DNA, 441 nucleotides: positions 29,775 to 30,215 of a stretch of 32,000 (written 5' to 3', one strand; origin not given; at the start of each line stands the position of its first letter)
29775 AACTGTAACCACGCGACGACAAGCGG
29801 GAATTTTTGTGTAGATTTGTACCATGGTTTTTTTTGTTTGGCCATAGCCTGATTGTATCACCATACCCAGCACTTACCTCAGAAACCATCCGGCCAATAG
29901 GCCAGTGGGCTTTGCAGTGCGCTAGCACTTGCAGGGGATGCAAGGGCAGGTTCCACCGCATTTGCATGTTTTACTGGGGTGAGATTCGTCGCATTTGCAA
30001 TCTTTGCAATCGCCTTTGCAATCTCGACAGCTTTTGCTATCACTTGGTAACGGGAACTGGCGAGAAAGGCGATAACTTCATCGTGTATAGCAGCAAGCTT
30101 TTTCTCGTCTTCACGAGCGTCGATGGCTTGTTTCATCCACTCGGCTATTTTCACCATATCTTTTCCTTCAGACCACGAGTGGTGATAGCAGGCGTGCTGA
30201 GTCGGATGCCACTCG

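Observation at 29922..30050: Serine hydroxymethyltransferase with an in-frame metallothionein-like Cys-rich tail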

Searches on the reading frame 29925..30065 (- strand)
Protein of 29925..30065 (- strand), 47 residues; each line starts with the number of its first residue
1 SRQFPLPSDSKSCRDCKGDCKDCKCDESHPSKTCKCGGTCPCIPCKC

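Call 14: search_protein_families(library=pfam, max_evalue=10, proteins=[window:29925-30065:-])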
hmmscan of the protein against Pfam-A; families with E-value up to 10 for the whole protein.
seq(47 aa): 1 family
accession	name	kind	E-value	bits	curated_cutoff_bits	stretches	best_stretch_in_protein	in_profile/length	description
PF12749.12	Metallothio_Euk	-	9.9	6.7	22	0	8-47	23-57/59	Eukaryotic metallothionein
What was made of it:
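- The best, though sub-threshold, Pfam matches of the tails are all metallothionein families, including the C-terminal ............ domain of plant Metallothio_2 (call 14).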

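Call 15: search_solved_structures(query=window:29925-30044:-, max_evalue=10, show_alignments=3)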
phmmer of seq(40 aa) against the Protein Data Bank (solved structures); distinct sequences matched with E-value up to 10: 2.
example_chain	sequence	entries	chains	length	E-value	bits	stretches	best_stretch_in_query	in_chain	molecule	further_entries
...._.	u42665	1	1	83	6.6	11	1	6-29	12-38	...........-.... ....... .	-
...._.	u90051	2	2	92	9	10.5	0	6-29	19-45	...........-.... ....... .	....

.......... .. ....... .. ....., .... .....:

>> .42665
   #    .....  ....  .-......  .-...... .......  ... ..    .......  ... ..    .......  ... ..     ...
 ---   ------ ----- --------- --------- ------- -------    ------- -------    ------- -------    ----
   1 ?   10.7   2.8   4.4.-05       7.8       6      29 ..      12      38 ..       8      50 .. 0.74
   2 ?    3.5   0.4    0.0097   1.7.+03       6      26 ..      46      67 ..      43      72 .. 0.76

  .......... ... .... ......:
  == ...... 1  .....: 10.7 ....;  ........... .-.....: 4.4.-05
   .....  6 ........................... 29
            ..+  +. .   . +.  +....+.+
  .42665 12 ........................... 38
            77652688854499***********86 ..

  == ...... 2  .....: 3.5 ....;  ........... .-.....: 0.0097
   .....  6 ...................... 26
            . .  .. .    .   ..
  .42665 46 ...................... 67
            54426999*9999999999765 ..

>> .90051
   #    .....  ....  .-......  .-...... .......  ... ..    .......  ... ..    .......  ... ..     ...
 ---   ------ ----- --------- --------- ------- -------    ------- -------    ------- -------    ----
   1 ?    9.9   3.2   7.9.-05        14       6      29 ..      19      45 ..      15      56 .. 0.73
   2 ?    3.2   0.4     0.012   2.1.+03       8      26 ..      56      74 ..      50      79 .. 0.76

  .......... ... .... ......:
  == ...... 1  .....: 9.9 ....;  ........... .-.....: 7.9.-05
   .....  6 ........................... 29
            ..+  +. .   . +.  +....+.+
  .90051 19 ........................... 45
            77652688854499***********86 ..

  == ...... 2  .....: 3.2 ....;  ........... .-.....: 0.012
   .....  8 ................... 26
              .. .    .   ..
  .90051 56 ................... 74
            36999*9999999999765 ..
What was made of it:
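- No PDB relative of the tail was found (call 15). The weak PDB hit is to the zinc-finger protein Muscleblind, E = 6.6 (call 15).
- Tried and rejected: The PDB sequence search with the tail gave only chance-level zinc-finger hits (call 15).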

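Call 24: find_homologous_proteins(query=window:29925-30044:-, max_evalue=10)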
Query seq(40 aa): no candidate shares three 5-residue words with the query. No homologue found.
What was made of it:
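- Tried and rejected: The single tail shared no 5-mer words with any database protein (call 24).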

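Call 34: search_protein_representatives(alignment_id=A1)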
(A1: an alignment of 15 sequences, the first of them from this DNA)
Query: 15 sequences, 34 profile positions. Proteins with E-value up to 0.001 (for the whole library): 0; up to 1e-10: 0; up to 1e-30: 0. The best 0 are listed.
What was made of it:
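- Tried and rejected: A profile of 15 tails found nothing at E <= 0.001 among 1.84 billion representatives (call 34).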

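Call 37: find_homologous_proteins(query=A3, max_evalue=10)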
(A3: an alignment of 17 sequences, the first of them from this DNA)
Query A3 (17 sequences) (42 aa, profile of the alignment): 1 proteins with E <= 10 among 1811 candidates.
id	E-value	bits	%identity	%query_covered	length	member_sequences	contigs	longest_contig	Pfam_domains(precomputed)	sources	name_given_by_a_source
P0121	1.4e+0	27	52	50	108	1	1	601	-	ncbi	-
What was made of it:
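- Tried and rejected: A profile of 17 tails gave one marginal hit, P0121, at E = 1.4 (call 37), and did not recover even the known tailed SHMTs.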
